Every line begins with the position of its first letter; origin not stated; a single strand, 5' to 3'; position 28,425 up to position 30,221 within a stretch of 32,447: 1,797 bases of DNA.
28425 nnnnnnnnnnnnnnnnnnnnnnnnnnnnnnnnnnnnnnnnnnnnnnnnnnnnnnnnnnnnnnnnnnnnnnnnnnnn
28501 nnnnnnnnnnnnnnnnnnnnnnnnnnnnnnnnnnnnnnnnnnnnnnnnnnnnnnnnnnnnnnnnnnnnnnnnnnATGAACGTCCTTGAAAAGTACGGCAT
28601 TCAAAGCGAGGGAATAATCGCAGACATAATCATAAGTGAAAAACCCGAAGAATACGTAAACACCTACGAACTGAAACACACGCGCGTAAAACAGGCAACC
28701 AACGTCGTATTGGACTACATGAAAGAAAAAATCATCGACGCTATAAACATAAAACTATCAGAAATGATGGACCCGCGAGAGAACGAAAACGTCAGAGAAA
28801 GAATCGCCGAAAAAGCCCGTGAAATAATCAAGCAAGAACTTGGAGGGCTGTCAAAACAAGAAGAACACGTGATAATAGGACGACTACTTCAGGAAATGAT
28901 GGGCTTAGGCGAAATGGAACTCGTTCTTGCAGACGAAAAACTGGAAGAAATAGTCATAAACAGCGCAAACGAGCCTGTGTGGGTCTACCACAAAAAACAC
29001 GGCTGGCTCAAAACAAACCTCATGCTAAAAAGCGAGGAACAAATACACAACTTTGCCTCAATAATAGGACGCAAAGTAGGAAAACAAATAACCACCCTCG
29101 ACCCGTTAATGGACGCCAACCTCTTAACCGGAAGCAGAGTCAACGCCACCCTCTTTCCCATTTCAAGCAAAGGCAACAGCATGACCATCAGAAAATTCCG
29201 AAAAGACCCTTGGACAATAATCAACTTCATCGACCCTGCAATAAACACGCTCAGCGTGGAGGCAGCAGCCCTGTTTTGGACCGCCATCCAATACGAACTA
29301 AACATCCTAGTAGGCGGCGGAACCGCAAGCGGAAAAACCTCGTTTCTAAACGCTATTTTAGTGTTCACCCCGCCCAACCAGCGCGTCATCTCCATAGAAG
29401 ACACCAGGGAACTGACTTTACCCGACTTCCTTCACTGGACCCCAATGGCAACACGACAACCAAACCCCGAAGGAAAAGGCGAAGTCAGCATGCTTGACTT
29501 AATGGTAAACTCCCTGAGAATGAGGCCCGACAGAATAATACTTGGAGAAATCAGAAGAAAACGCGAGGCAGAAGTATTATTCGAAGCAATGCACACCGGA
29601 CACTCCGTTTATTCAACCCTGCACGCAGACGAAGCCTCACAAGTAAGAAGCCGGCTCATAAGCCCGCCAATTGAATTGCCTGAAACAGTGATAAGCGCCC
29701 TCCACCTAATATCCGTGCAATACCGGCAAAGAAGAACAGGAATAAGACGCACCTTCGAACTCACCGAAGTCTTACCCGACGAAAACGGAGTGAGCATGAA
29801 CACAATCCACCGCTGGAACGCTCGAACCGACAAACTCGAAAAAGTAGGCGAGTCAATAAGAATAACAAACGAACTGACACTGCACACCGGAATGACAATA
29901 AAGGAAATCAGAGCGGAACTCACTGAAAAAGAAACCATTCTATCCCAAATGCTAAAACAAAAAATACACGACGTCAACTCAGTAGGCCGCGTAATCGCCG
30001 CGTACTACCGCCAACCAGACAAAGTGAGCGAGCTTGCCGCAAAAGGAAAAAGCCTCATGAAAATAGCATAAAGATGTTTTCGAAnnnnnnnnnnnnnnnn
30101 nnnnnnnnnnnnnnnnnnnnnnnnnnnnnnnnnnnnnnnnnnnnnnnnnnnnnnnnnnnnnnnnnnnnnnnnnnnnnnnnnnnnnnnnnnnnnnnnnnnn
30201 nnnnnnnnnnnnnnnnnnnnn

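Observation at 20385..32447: Tad/Epd-like archaeal type IV filament locus with six prepilin-like genes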

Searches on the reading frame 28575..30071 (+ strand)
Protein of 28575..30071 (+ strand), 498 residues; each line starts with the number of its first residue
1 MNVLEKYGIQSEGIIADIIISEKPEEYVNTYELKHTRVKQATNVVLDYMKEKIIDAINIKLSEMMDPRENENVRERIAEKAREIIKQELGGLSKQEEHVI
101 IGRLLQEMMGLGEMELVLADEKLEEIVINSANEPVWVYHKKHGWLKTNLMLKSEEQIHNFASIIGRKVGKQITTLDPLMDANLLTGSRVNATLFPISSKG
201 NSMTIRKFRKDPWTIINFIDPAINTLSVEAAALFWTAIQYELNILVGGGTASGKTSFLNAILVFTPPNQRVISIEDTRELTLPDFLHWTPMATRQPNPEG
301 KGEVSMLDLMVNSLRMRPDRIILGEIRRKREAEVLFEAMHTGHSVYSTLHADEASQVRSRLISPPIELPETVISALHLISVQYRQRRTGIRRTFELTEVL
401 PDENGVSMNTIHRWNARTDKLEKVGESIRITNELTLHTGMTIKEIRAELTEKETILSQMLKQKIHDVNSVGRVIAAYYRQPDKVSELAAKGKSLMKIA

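Call 4: search_protein_families(library=pfam, max_evalue=0.01, proteins=[window:28575-30071:+])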
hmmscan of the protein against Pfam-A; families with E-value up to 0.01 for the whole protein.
window:28575-30071:+ (498 aa): 2 families
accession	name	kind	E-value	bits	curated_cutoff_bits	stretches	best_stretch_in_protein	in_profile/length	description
PF00437.27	T2SSE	-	1.2e-30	106.8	24.9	1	193-379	98-272/370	Type II/IV secretion system protein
PF02752.27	Arrestin_C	-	0.00016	22.4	27.7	1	424-459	18-53/137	Arrestin (or S-antigen), C-terminal domain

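Call 10: find_encoding_contigs(protein=window:28575-30071:+, flank=10000, max_places=6)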
Protein window:28575-30071:+ (498 aa): no gene with exactly this product is on record in the collection.

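Call 11: find_homologous_proteins(query=window:28575-30071:+, max_evalue=1e-10)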
Query window:28575-30071:+ (498 aa): 7958 proteins with E <= 1e-10 among 8000 candidates; the best 120 are listed.
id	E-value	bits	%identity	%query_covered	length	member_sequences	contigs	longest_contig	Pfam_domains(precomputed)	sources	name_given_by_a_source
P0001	0.0e+0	1089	100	100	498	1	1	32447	PF00437.27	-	-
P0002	1.6e-257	873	75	100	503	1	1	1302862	PF00437.27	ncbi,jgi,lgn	ncbi:MAG: ATPase, T2SS/T4P/T4SS family [Candidatus Micrarchaeia archaeon]|jgi:flagellar protein FlaI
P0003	8.8e-252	854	73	100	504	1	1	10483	PF00437.27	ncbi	-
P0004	5.3e-248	842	73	100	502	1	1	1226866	PF00437.27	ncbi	-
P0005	2.5e-238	810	70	98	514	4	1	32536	PF00437.27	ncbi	-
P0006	9.6e-234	795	69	98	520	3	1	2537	PF00437.27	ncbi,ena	-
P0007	4.9e-233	792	69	100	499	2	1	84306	PF00437.27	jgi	-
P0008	5.2e-232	789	68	99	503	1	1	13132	PF00437.27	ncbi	ncbi:MAG: type II/IV secretion system ATPase subunit [Candidatus Norongarragalinales archaeon]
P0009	7.6e-232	788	69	98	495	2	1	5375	PF00437.27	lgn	-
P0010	3.7e-231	786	68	100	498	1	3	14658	PF00437.27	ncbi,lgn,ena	ncbi:MAG: ATPase, T2SS/T4P/T4SS family [Candidatus Micrarchaeota archaeon]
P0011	8.9e-231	785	69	99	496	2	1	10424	PF00437.27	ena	-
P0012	5.1e-230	782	67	99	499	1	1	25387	PF00437.27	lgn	-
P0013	1.6e-229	781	68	99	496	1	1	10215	PF00437.27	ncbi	-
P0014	4.9e-229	779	68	98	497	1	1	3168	PF00437.27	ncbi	ncbi:MAG: type II/IV secretion system ATPase subunit [Candidatus Micrarchaeota archaeon]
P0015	1.2e-228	778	68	99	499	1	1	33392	PF00437.27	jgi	jgi:flagellar protein FlaI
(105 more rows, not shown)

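Call 13: find_encoding_contigs(protein=P0002, flank=10000, max_places=3)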
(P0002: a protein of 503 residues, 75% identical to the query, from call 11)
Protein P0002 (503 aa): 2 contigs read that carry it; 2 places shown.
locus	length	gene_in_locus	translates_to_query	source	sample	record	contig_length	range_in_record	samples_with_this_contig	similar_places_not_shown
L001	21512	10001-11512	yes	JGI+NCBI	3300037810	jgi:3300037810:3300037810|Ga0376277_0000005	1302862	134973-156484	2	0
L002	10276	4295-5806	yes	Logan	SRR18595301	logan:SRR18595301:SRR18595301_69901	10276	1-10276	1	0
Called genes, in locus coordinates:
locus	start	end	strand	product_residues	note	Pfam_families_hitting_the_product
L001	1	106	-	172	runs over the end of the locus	-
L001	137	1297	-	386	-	PF02778:tRNA_int_endo_N (faint), PF12928:tRNA_int_end_N2 (faint), PF01974:tRNA_int_endo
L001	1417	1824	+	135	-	-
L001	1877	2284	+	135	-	-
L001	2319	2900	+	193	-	-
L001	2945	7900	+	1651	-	-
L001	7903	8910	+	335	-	-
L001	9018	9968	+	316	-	-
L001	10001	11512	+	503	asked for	PF00437:T2SSE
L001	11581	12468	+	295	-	PF00482:T2SSF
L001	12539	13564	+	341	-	PF00482:T2SSF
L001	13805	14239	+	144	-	-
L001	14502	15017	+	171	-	-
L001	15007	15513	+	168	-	PF01025:GrpE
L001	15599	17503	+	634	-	PF00012:HSP70, PF06723:MreB_Mbl, PF00012:HSP70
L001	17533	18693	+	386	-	PF00226:DnaJ, PF01556:DnaJ_C, PF00684:DnaJ_CXXCXGXG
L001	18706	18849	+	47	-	-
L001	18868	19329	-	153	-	-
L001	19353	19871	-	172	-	-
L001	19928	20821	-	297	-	PF01545:Cation_efflux, PF16916:ZT_dimer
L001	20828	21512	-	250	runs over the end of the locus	PF02535:Zip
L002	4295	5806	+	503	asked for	PF00437:T2SSE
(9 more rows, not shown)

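Call 14: search_solved_structures(query=window:28575-30071:+, max_evalue=0.00001)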
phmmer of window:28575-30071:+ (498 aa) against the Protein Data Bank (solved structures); distinct sequences matched with E-value up to 0.00001: 33.
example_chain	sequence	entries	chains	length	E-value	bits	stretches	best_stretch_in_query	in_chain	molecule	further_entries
2oap_1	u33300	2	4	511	6.8e-73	249.4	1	3-483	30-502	Type II secretion system protein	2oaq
4ii7_A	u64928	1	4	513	2.5e-55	191.5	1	49-466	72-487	FlaI ATPase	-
4ihq_A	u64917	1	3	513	1.6e-54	188.8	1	49-466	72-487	FlaI ATPase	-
8rkd_E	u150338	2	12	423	2.3e-49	171.8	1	63-406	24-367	Pilus assembly ATPase CpaF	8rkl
8rjf_A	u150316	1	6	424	2.3e-49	171.8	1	63-406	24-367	Pilus assembly ATPase CpaF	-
9e24_A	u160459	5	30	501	3.4e-49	171.2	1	57-406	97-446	CpaF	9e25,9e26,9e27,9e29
6bge_A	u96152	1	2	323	1.9e-22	83.1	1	121-361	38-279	VirB11-like protein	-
1g6o_A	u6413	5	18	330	2e-22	83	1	120-361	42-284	CAG-ALPHA | virB11 homolog | Cag-alfa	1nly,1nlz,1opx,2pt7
2gza_A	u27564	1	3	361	5.6e-13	51.8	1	234-354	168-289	Type IV secretion system protein VirB11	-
5zfr_A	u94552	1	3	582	2.2e-09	40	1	234-388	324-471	Type IV pilus biogenesis ATPase PilB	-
6gef_A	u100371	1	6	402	2.8e-09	39.6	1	244-364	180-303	Type IV secretion system protein DotB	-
6olj_C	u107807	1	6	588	4.6e-09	38.9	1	244-388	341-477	Type IV pilus biogenesis ATPase PilB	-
5tsg_B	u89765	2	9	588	4.7e-09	38.9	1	244-388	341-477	Type IV pilus biogenesis ATPase PilB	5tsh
5it5_F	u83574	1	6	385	1.1e-08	37.7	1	244-379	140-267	ATP binding motif-containing protein PilF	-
5oiu_A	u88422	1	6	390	1.1e-08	37.7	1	244-379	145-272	Type IV pilus assembly protein PilF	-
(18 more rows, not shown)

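Call 16: search_protein_families(library=ncbifam, max_evalue=0.01, proteins=[window:28575-30071:+])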
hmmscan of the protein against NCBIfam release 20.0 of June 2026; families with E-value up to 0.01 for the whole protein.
window:28575-30071:+ (498 aa): 18 families
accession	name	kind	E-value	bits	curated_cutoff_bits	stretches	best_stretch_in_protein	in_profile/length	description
NF058587.1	archaellum_moto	equivalog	4.9e-83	279.6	550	1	50-480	89-520/527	archaellum flagellar ATPase motor FlaI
TIGR03819.1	heli_sec_ATPase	hypoth_equivalog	3.6e-55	187.5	373.15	1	81-361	21-297/340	TadA family conjugal transfer-associated ATPase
TIGR02788.1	VirB11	equivalog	2.4e-41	141.8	249.95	2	233-361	136-262/308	P-type DNA transfer ATPase VirB11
NF053672.1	bindosome_BasE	exception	1.8e-40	139.2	1000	1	115-480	142-510/512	bindosome assembly system ATPase subunit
TIGR02782.1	TrbB_P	equivalog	9.1e-32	110.5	304.55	1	105-362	6-253/303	P-type conjugative transfer ATPase TrbB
NF010475.0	PRK13900.1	equivalog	6e-31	107.7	389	2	236-355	155-273/333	type IV secretion system ATPase VirB11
NF010469.0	PRK13894.1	subfamily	1.5e-29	103.4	508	1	107-363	21-269/320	conjugal transfer ATPase TrbB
NF010425.0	PRK13851.1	equivalog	1.1e-21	77.1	461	1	235-363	156-282/344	type IV secretion system protein VirB11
NF010407.0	PRK13833.1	subfamily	1.7e-20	73.7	499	1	101-361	10-259/323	conjugal transfer protein TrbB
NF041000.1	ATPase_ComGA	equivalog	2.5e-20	72.6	300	1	244-367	131-248/267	competence type IV pilus ATPase ComGA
NF007755.0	PRK10436.1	equivalog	8.7e-15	54.3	617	1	243-417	221-387/465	type II secretion system protein GspE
TIGR01420.1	pilT_fam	subfamily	3.3e-13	49.6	319.1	1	244-363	125-241/343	PilT/PilU family type 4a pilus ATPase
TIGR02538.1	type_IV_pilB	equivalog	5.8e-13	48.3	675.65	1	243-387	318-454/564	type IV-A pilus assembly ATPase PilB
TIGR02533.1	type_II_gspE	equivalog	1.5e-11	43.7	630.25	1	244-462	246-459/486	type II secretion system ATPase GspE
NF053534.1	T4PilAsmATPsTfpB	equivalog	1.1e-10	40.5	850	1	244-363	339-451/584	type IV pilus assembly ATPase TfpB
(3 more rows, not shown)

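Call 29: find_related_loci(query=window:28575-30071:+, collection=genome_contigs, flank=10000)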
Query window:28575-30071:+ (498 aa) in genome_contigs; peptide patterns used: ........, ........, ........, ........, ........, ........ (x = any residue, [..] = any of these).
56 stretches matched a pattern; 13 encode a relative of the query (tblastn E <= 1e-3); 13 distinct loci.
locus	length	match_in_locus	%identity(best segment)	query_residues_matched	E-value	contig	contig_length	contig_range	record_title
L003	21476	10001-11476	68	1-492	0e+0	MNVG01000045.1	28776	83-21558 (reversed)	MAG: Candidatus Micrarchaeota archaeon CG1_02_51_15 cg1_0.2_scaffold_1101_c, whole genome shotgun sequence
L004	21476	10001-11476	63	1-494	0e+0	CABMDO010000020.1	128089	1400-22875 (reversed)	uncultured archaeon isolate LFW-144_1 genome assembly, contig: LFW1441_6, whole genome shotgun sequence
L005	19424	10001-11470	65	1-492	0e+0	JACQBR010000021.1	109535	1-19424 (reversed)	MAG: Candidatus Micrarchaeota archaeon isolate NC_groundwater_947_Pr1_S-0.2um_57_30 Montesol18-Sp2_coassembly_scaffold_7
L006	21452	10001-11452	60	1-484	0e+0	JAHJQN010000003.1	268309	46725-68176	MAG: Candidatus Micrarchaeota archaeon isolate OS_PC_MetaG.mb.109 OS_PC_MetaG.mb.109_k141_260125, whole genome shotgun s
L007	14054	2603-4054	59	1-484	0e+0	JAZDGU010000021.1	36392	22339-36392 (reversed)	MAG: Candidatus Micrarchaeota archaeon isolate MEGAHIT-group-0.283 k141_10852947, whole genome shotgun sequence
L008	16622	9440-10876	59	1-479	0e+0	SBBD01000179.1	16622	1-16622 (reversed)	MAG: archaeon isolate Bin_28_2_1 Hy_contig12666, whole genome shotgun sequence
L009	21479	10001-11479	63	3-497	0e+0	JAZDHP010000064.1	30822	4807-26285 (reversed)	MAG: Candidatus Micrarchaeota archaeon isolate MEGAHIT-group-0.340 k141_8438744, whole genome shotgun sequence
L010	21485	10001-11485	69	1-497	0e+0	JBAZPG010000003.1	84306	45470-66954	MAG: Candidatus Micrarchaeia archaeon isolate SO_2017_SWC_24 scaffold_308_c1_LP-4_2017, whole genome shotgun sequence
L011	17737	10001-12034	65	1-492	4e-127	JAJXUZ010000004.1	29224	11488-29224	MAG: Candidatus Micrarchaeota archaeon isolate BP5.bin122 NODE_2453_length_29224_cov_1.218442, whole genome shotgun sequ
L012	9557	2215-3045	69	1-277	4e-124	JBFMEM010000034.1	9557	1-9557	MAG: Candidatus Micrarchaeota archaeon isolate MAG245 MAG245_34, whole genome shotgun sequence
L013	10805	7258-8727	63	3-494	0e+0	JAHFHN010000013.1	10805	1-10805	MAG: Candidatus Micrarchaeota archaeon isolate nzgw34 NODE_9591_length_10806_cov_2.852316, whole genome shotgun sequence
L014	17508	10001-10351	35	244-363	1e-12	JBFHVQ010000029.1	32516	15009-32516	MAG: Gammaproteobacteria bacterium isolate Mix_sand09.2021.07.G.57 k141_1576056_length_32516_cov_13.9937, whole genome s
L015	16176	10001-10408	30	244-387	2e-9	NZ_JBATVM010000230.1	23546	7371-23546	MAG: Psychrilyobacter sp. isolate MFD12164_ilm_asm_bin11 k127_4776, whole genome shotgun sequence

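Call 33: search_protein_families(library=pfam, max_evalue=10, proteins=[window:28575-30071:+, L001:13802-14239:+])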
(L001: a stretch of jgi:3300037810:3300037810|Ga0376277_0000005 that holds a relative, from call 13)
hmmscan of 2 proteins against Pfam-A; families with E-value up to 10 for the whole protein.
window:28575-30071:+ (498 aa): 5 families
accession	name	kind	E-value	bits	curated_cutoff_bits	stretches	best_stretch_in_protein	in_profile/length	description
PF00437.27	T2SSE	-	1.2e-30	106.8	24.9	1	193-379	98-272/370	Type II/IV secretion system protein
PF02752.27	Arrestin_C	-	0.00016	22.4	27.7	1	424-459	18-53/137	Arrestin (or S-antigen), C-terminal domain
PF01580.24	FtsK_SpoIIIE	-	0.11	12.4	24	1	242-263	40-61/221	FtsK/SpoIIIE family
PF13555.12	AAA_29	-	0.13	12.5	27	1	243-268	24-50/61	P-loop containing region of AAA domain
PF13401.12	AAA_22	-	0.17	12.7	27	1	241-326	5-93/130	AAA domain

L001:13802-14239:+ (145 aa): 1 family
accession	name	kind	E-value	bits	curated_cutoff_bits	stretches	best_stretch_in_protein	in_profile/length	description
PF07790.16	Pilin_N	-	0.099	14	25.2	1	19-78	12-66/78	Archaeal Type IV pilin, N-terminal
